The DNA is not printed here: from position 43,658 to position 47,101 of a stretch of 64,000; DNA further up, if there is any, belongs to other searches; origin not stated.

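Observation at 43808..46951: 1047-aa PEPC-fold protein with substituted catalytic motifs, isolated in a decayed low-GC region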

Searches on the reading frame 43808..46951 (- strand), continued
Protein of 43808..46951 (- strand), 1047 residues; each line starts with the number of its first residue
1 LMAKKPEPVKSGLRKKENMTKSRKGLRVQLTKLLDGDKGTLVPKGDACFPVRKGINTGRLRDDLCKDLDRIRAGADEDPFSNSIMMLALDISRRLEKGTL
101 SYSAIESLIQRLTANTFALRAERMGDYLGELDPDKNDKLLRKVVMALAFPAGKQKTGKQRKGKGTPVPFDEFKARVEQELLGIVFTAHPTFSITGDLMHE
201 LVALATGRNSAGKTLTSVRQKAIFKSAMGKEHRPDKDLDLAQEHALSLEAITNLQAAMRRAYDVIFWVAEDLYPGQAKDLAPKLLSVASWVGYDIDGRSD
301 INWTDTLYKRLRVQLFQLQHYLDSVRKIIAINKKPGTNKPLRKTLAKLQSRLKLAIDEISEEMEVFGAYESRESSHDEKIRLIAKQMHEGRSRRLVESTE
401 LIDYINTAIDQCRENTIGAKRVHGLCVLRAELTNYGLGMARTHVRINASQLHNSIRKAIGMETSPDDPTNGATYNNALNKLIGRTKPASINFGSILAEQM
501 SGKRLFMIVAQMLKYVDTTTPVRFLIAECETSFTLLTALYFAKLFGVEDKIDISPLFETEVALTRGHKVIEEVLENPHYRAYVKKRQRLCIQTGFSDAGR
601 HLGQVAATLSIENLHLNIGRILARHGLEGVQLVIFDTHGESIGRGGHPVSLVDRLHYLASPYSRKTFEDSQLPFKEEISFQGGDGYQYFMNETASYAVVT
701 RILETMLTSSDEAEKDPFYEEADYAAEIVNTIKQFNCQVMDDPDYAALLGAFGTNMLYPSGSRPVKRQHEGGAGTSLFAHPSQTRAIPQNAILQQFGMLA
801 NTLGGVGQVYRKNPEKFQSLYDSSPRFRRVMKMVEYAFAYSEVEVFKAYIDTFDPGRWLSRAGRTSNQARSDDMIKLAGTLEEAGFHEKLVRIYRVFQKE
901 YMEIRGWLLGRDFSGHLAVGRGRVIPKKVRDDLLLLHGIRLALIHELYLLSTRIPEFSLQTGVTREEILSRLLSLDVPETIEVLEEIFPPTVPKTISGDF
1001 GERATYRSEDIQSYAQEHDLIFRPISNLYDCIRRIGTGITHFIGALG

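Call 41: find_encoding_contigs(protein=P0002, flank=10000, max_places=3)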
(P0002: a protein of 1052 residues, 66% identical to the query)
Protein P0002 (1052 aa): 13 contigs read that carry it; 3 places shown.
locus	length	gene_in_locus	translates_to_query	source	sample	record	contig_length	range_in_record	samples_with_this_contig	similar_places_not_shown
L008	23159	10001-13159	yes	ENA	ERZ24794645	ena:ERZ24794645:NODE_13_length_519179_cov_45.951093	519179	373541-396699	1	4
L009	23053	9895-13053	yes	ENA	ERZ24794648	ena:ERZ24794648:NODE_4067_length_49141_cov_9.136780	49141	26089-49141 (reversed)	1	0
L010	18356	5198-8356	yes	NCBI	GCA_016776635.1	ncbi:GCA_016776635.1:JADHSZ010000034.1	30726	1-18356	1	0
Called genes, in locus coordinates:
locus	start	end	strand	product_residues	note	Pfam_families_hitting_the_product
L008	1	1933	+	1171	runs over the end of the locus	PF02574:S-methyl_trans, PF00809:Pterin_bind, PF02607:B12-binding_2, PF02310:B12-binding, PF02965:Met_synt_B12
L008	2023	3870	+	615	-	PF00654:Voltage_CLC, PF00571:CBS (faint)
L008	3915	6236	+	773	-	PF00580:UvrD-helicase, PF13245:AAA_19, PF13604:AAA_30 (faint), PF01443:Viral_helicase1 (faint), PF13361:UvrD_C, PF13538:UvrD_C_2 (weak)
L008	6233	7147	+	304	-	PF06325:PrmA, PF05175:MTS, PF01135:PCMT, PF08241:Methyltransf_11 (weak), PF13649:Methyltransf_25, PF13847:Methyltransf_31 (weak)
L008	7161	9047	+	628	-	PF01321:Creatinase_N, PF16189:Creatinase_N_2, PF00557:Peptidase_M24, PF16188:Peptidase_M24_C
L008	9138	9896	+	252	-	PF05721:PhyH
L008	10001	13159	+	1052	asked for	PF00311:PEPcase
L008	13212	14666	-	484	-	PF00072:Response_reg, PF00158:Sigma54_activat, PF14532:Sigma54_activ_2, PF01078:Mg_chelatase (faint), PF25601:AAA_lid_14, PF02954:HTH_8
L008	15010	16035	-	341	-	PF02685:Glucokinase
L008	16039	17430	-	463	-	PF00982:Glyco_transf_20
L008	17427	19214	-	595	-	PF19291:TREH_N (weak), PF00723:Glyco_hydro_15, PF22422:MGH1-like_GH (faint)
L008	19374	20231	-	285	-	PF02358:Trehalose_PPase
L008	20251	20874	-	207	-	-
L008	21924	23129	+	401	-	PF02353:CMAS (weak), PF08241:Methyltransf_11 (weak), PF13649:Methyltransf_25 (weak), PF13847:Methyltransf_31 (weak)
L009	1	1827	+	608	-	?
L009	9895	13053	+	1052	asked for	PF00311:PEPcase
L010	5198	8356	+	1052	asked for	PF00311:PEPcase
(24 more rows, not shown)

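Call 42: find_encoding_contigs(protein=P0123, flank=10000, max_places=2)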
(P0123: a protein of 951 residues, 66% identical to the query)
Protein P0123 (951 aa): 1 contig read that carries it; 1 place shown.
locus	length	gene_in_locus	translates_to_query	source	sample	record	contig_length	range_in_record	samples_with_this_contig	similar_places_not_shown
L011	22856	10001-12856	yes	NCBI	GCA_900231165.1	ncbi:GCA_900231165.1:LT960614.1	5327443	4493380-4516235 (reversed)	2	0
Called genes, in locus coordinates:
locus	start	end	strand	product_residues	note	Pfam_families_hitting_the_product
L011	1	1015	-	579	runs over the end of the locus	PF02776:TPP_enzyme_N, PF00205:TPP_enzyme_M, PF02775:TPP_enzyme_C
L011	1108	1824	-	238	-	PF00392:GntR, PF07729:FCD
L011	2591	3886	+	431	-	PF07690:MFS_1, PF13347:MFS_2 (faint), PF07690:MFS_1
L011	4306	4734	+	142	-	PF00989:PAS, PF13188:PAS_8, PF08448:PAS_4, PF13426:PAS_9, PF08447:PAS_3 (weak)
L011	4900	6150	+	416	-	PF02515:CoA_transf_3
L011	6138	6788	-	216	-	-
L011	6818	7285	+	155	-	PF00111:Fer2 (weak), PF01799:Fer2_2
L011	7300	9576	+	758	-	PF20256:MoCoBD_2, PF02738:MoCoBD_1, PF20256:MoCoBD_2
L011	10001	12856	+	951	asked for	PF00311:PEPcase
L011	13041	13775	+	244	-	PF00392:GntR, PF13412:HTH_24 (weak), PF07729:FCD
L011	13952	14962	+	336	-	PF08240:ADH_N, PF00107:ADH_zinc_N, PF13602:ADH_zinc_N_2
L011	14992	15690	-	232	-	PF00392:GntR, PF07729:FCD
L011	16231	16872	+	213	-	PF03741:TerC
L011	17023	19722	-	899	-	PF00330:Aconitase, PF00694:Aconitase_C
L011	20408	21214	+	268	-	PF00005:ABC_tran, PF02463:SMC_N (faint), PF13304:AAA_21 (faint)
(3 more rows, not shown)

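Call 49: find_homologous_proteins(query=L004:8938-11802:+, max_evalue=0.001)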
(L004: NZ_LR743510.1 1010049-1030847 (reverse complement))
Query L004:8938-11802:+ (954 aa): 1964 proteins with E <= 0.001 among 8000 candidates; the best 120 are listed.
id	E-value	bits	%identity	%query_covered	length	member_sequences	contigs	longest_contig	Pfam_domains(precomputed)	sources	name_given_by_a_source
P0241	0.0e+0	2063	96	100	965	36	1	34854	PF00311.24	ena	-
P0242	0.0e+0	2017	94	100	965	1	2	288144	PF00311.24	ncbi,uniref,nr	ncbi:phosphoenolpyruvate carboxylase [Methylobacterium marchantiae]|uniref:Phosphoenolpyruvate carbo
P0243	0.0e+0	1940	90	100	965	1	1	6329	PF00311.24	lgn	-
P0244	0.0e+0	1865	87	100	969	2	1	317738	PF00311.24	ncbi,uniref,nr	ncbi:phosphoenolpyruvate carboxylase [Methylobacterium sp. BTF04]|uniref:phosphoenolpyruvate carboxy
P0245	0.0e+0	1856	87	100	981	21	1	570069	PF00311.24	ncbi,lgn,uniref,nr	ncbi:phosphoenolpyruvate carboxylase [Methylobacterium sp. Leaf102]|uniref:phosphoenolpyruvate carbo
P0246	0.0e+0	1854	87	100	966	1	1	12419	PF00311.24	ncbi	-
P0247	0.0e+0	1854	87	99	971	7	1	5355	PF00311.24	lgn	-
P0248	0.0e+0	1853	87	99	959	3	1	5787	PF00311.24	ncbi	ncbi:MAG TPA: phosphoenolpyruvate carboxylase, partial [Methylobacterium sp.]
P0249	0.0e+0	1849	86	100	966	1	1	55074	PF00311.24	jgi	-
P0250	0.0e+0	1845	87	99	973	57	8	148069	PF00311.24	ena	-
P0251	0.0e+0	1840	86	100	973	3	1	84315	PF00311.24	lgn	-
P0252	0.0e+0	1840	86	100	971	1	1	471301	PF00311.24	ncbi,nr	ncbi:phosphoenolpyruvate carboxylase [Methylobacterium sp. Leaf88]|nr:phosphoenolpyruvate carboxylas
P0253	0.0e+0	1831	86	100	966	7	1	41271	PF00311.24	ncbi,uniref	ncbi:phosphoenolpyruvate carboxylase [uncultured Methylobacterium sp.]|uniref:phosphoenolpyruvate ca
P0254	0.0e+0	1829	86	100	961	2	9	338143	PF00311.24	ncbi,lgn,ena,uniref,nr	ncbi:MAG: phosphoenolpyruvate carboxylase [Methylobacterium sp.]|uniref:phosphoenolpyruvate carboxyl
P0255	0.0e+0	1826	86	100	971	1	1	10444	PF00311.24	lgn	-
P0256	0.0e+0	1825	86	100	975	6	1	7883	PF00311.24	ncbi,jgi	jgi:phosphoenolpyruvate carboxylase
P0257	0.0e+0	1801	84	100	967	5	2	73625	PF00311.24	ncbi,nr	ncbi:phosphoenolpyruvate carboxylase [Methylobacterium soli]|nr:phosphoenolpyruvate carboxylase [Met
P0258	0.0e+0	1801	84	100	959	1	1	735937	PF00311.24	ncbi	ncbi:phosphoenolpyruvate carboxylase [Methylobacterium sp. A54F]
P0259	0.0e+0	1794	84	100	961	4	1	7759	PF00311.24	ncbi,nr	ncbi:MAG TPA: phosphoenolpyruvate carboxylase [Methylobacterium sp.]|nr:phosphoenolpyruvate carboxyl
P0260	0.0e+0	1789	84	100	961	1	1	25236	PF00311.24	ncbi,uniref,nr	ncbi:phosphoenolpyruvate carboxylase [Methylobacterium segetis]|uniref:phosphoenolpyruvate carboxyla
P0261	0.0e+0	1787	84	100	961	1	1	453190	PF00311.24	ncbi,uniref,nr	ncbi:phosphoenolpyruvate carboxylase [Methylobacterium sp. BE186]|uniref:phosphoenolpyruvate carboxy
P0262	0.0e+0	1786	84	100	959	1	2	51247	PF00311.24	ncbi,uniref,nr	ncbi:phosphoenolpyruvate carboxylase [Methylobacterium trifolii]|uniref:Phosphoenolpyruvate carboxyl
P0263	0.0e+0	1774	83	100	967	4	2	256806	PF00311.24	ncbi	-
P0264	0.0e+0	1772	83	100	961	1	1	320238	PF00311.24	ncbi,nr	ncbi:phosphoenolpyruvate carboxylase [Methylobacterium durans]|nr:phosphoenolpyruvate carboxylase [M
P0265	0.0e+0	1770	83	100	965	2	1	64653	PF00311.24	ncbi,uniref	ncbi:phosphoenolpyruvate carboxylase [Methylobacterium nigriterrae]|uniref:phosphoenolpyruvate carbo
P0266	0.0e+0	1768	83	100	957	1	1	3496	PF00311.24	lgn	-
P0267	0.0e+0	1768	83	100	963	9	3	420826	PF00311.24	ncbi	ncbi:phosphoenolpyruvate carboxylase [Methylobacterium oxalidis]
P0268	0.0e+0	1762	82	100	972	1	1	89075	PF00311.24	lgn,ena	-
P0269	0.0e+0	1757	82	100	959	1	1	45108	PF00311.24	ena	-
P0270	0.0e+0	1751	82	100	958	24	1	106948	PF00311.24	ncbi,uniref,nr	ncbi:phosphoenolpyruvate carboxylase [Methylobacterium sp. WL12]|uniref:phosphoenolpyruvate carboxyl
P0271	0.0e+0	1742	81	100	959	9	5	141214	PF00311.24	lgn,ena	-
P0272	0.0e+0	1722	81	99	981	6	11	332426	PF00311.24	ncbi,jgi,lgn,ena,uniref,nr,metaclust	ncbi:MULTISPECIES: phosphoenolpyruvate carboxylase [Methylobacterium]|uniref:Phosphoenolpyruvate car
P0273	0.0e+0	1703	80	99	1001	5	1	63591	PF00311.24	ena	-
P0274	0.0e+0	1703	80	100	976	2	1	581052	PF00311.24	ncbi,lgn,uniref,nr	ncbi:phosphoenolpyruvate carboxylase [Methylobacterium organophilum]|uniref:Phosphoenolpyruvate carb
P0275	0.0e+0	1700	80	100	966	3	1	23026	PF00311.24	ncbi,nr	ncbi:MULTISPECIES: phosphoenolpyruvate carboxylase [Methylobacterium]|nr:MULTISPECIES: phosphoenolpy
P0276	0.0e+0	1696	80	100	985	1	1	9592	PF00311.24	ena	-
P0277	0.0e+0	1696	79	100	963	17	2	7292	PF00311.24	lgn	-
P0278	0.0e+0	1695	80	100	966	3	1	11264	PF00311.24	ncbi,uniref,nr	ncbi:phosphoenolpyruvate carboxylase [Methylobacterium haplocladii]|uniref:phosphoenolpyruvate carbo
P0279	0.0e+0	1694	80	100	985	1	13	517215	PF00311.24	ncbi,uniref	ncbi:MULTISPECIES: phosphoenolpyruvate carboxylase [unclassified Methylobacterium]|uniref:phosphoeno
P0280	0.0e+0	1692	81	99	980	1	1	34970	PF00311.24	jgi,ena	-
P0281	0.0e+0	1691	80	100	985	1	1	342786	PF00311.24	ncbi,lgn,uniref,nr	ncbi:phosphoenolpyruvate carboxylase [Methylobacterium sp. B4]|uniref:phosphoenolpyruvate carboxylas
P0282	0.0e+0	1688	79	100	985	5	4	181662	PF00311.24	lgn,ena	-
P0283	0.0e+0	1686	80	100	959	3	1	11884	PF00311.24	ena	-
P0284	0.0e+0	1685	79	100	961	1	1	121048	PF00311.24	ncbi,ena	-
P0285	0.0e+0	1684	79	99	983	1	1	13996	PF00311.24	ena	-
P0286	0.0e+0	1684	80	98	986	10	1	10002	PF00311.24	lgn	-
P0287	0.0e+0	1684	79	100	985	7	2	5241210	PF00311.24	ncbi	ncbi:phosphoenolpyruvate carboxylase [Methylorubrum populi]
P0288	0.0e+0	1680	80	100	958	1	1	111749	PF00311.24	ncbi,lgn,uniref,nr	ncbi:phosphoenolpyruvate carboxylase [Methylobacterium pseudosasicola]|uniref:Phosphoenolpyruvate ca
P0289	0.0e+0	1680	80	100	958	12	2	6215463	PF00311.24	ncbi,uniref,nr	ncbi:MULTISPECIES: phosphoenolpyruvate carboxylase [unclassified Methylobacterium]|uniref:phosphoeno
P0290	0.0e+0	1680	80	100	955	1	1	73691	PF00311.24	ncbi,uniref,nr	ncbi:phosphoenolpyruvate carboxylase [Methylobacterium sp. J-048]|uniref:phosphoenolpyruvate carboxy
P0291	0.0e+0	1678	80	100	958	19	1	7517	PF00311.24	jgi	jgi:phosphoenolpyruvate carboxylase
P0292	0.0e+0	1677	79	100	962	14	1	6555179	PF00311.24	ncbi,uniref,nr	ncbi:phosphoenolpyruvate carboxylase [Methylobacterium mesophilicum SR1.6/6]|uniref:Phosphoenolpyruv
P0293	0.0e+0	1675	80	99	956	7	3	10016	PF00311.24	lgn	-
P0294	0.0e+0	1674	78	100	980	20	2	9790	PF00311.24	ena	-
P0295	0.0e+0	1673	79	100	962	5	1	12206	PF00311.24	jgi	jgi:phosphoenolpyruvate carboxylase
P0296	0.0e+0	1671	79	100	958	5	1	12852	PF00311.24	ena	-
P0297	0.0e+0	1669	79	99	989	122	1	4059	PF00311.24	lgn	-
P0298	0.0e+0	1669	79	99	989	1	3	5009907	PF00311.24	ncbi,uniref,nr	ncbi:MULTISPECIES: phosphoenolpyruvate carboxylase [Methylorubrum]|uniref:phosphoenolpyruvate carbox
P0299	0.0e+0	1669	78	100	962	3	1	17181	PF00311.24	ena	-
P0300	0.0e+0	1668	79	99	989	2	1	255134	PF00311.24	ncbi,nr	ncbi:phosphoenolpyruvate carboxylase [Methylobacterium sp. J-043]|nr:phosphoenolpyruvate carboxylase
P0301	0.0e+0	1667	79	100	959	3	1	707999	PF00311.24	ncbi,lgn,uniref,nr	ncbi:Phosphoenolpyruvate carboxylase, type 1 [Methylobacterium sp. UNC300MFChir4.1]|uniref:phosphoen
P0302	0.0e+0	1667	79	100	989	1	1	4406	PF00311.24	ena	-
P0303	0.0e+0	1665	78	100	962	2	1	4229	PF00311.24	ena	-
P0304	0.0e+0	1664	79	100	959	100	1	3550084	PF00311.24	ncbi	ncbi:phosphoenolpyruvate carboxylase [Methylobacterium phyllosphaerae]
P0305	0.0e+0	1662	78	100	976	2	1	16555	PF00311.24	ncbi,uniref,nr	ncbi:phosphoenolpyruvate carboxylase [Methylobacterium sp. Leaf118]|uniref:phosphoenolpyruvate carbo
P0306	0.0e+0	1658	78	100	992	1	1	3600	PF00311.24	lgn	-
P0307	0.0e+0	1654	79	100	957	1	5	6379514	PF00311.24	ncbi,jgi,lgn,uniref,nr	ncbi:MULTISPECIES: phosphoenolpyruvate carboxylase [unclassified Methylobacterium]|jgi:phosphoenolpy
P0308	0.0e+0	1653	78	100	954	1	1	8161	PF00311.24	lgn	-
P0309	0.0e+0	1649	78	99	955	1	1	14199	PF00311.24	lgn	-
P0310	0.0e+0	1647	78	99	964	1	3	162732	PF00311.24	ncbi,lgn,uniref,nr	ncbi:phosphoenolpyruvate carboxylase [Methylobacterium aerolatum]|uniref:Phosphoenolpyruvate carboxy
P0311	0.0e+0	1646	79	100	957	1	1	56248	PF00311.24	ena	-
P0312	0.0e+0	1645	79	99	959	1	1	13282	PF00311.24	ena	-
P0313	0.0e+0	1639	78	100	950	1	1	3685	PF00311.24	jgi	jgi:phosphoenolpyruvate carboxylase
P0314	0.0e+0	1638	77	99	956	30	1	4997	PF00311.24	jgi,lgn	-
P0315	0.0e+0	1634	77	99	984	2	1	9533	PF00311.24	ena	-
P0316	0.0e+0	1632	78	100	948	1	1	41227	PF00311.24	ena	-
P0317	0.0e+0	1620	77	100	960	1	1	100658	PF00311.24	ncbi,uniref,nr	ncbi:phosphoenolpyruvate carboxylase [Methylobacterium sp. NEAU 140]|uniref:phosphoenolpyruvate carb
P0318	0.0e+0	1561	81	90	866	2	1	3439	PF00311.24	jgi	jgi:phosphoenolpyruvate carboxylase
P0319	0.0e+0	1538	73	100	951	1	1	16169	PF00311.24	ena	-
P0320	0.0e+0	1506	82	86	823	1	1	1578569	PF00311.24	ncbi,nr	ncbi:Phosphoenolpyruvate carboxylase [Methylobacterium brachiatum]|nr:Phosphoenolpyruvate carboxylas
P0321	0.0e+0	1470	74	93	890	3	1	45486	PF00311.24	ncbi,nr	ncbi:phosphoenolpyruvate carboxylase [Methylobacterium sp. GXF4]|nr:phosphoenolpyruvate carboxylase 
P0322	0.0e+0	1462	71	100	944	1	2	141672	PF00311.24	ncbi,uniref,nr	ncbi:Phosphoenolpyruvate carboxylase [Methylobacterium crusticola]|uniref:Phosphoenolpyruvate carbox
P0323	0.0e+0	1459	71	100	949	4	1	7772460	PF00311.24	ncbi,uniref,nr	ncbi:phosphoenolpyruvate carboxylase [Methylobacterium nodulans ORS 2060]|uniref:Phosphoenolpyruvate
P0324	0.0e+0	1457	70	100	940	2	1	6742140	PF00311.24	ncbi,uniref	ncbi:phosphoenolpyruvate carboxylase [Methylobacterium sp. ID0610]|uniref:phosphoenolpyruvate carbox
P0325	0.0e+0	1438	70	100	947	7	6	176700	PF00311.24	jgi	jgi:phosphoenolpyruvate carboxylase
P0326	0.0e+0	1438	71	100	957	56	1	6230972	PF00311.24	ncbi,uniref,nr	ncbi:phosphoenolpyruvate carboxylase [Methylobacterium currus]|uniref:phosphoenolpyruvate carboxylas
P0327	0.0e+0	1433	69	100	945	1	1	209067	PF00311.24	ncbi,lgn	ncbi:phosphoenolpyruvate carboxylase [Methylobacterium sp. JK268]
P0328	0.0e+0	1415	70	99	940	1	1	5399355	PF00311.24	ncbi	ncbi:MAG: phosphoenolpyruvate carboxylase [Methylobacterium frigidaeris]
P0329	0.0e+0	1412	70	100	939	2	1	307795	PF00311.24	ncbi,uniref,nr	ncbi:phosphoenolpyruvate carboxylase [Methylobacterium oryzihabitans]|uniref:Phosphoenolpyruvate car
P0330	0.0e+0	1290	81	75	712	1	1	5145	PF00311.24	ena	-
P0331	0.0e+0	1213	61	100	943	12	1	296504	PF00311.24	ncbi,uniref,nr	ncbi:phosphoenolpyruvate carboxylase [Bosea sp. BE125]|uniref:phosphoenolpyruvate carboxylase n=1 Ta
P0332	0.0e+0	1208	60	99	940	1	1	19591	PF00311.24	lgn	-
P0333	0.0e+0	1204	76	75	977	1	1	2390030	PF00311.24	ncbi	-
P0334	0.0e+0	1199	61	100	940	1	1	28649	PF00311.24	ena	-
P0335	0.0e+0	1199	60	99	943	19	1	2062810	PF00311.24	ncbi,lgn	-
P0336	0.0e+0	1192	60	99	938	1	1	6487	PF00311.24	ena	-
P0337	0.0e+0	1192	60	99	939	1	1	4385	PF00311.24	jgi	jgi:phosphoenolpyruvate carboxylase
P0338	0.0e+0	1187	60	97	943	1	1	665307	PF00311.24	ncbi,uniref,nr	ncbi:phosphoenolpyruvate carboxylase [Chelatococcus reniformis]|uniref:Phosphoenolpyruvate carboxyla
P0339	0.0e+0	1183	60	99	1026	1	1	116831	PF00311.24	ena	-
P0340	0.0e+0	1181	59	100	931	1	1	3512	PF00311.24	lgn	-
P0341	0.0e+0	1181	59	99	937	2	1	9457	PF00311.24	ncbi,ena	-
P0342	0.0e+0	1176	59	99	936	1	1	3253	PF00311.24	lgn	-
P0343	0.0e+0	1175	60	98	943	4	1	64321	PF00311.24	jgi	jgi:phosphoenolpyruvate carboxylase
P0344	0.0e+0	1175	60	100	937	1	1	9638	PF00311.24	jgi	-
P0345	0.0e+0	1172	59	99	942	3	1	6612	PF00311.24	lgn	-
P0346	0.0e+0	1171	59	100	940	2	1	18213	PF00311.24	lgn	-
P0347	0.0e+0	1170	60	100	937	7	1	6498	PF00311.24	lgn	-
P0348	0.0e+0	1170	58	100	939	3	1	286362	PF00311.24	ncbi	ncbi:phosphoenolpyruvate carboxylase [Bosea thiooxidans]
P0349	0.0e+0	1170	59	100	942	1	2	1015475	PF00311.24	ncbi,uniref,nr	ncbi:phosphoenolpyruvate carboxylase [Bosea caraganae]|uniref:Phosphoenolpyruvate carboxylase n=1 Ta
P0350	0.0e+0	1169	59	99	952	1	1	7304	PF00311.24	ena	-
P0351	0.0e+0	1168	59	100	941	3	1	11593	PF00311.24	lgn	-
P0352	0.0e+0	1167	60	100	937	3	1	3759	PF00311.24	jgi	jgi:phosphoenolpyruvate carboxylase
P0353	0.0e+0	1166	59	98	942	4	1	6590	PF00311.24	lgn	-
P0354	0.0e+0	1166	59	99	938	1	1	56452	PF00311.24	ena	-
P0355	0.0e+0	1165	59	100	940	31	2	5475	PF00311.24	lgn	-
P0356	0.0e+0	1165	59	98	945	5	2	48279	PF00311.24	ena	-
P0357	0.0e+0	1163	58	100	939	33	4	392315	PF00311.24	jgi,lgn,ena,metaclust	metaclust:\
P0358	0.0e+0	1163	59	99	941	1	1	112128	PF00311.24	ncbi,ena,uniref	ncbi:phosphoenolpyruvate carboxylase [uncultured Enterovirga sp.]|uniref:phosphoenolpyruvate carboxy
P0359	0.0e+0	1162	59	99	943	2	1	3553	PF00311.24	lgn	-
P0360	0.0e+0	1162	59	100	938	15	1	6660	PF00311.24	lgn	-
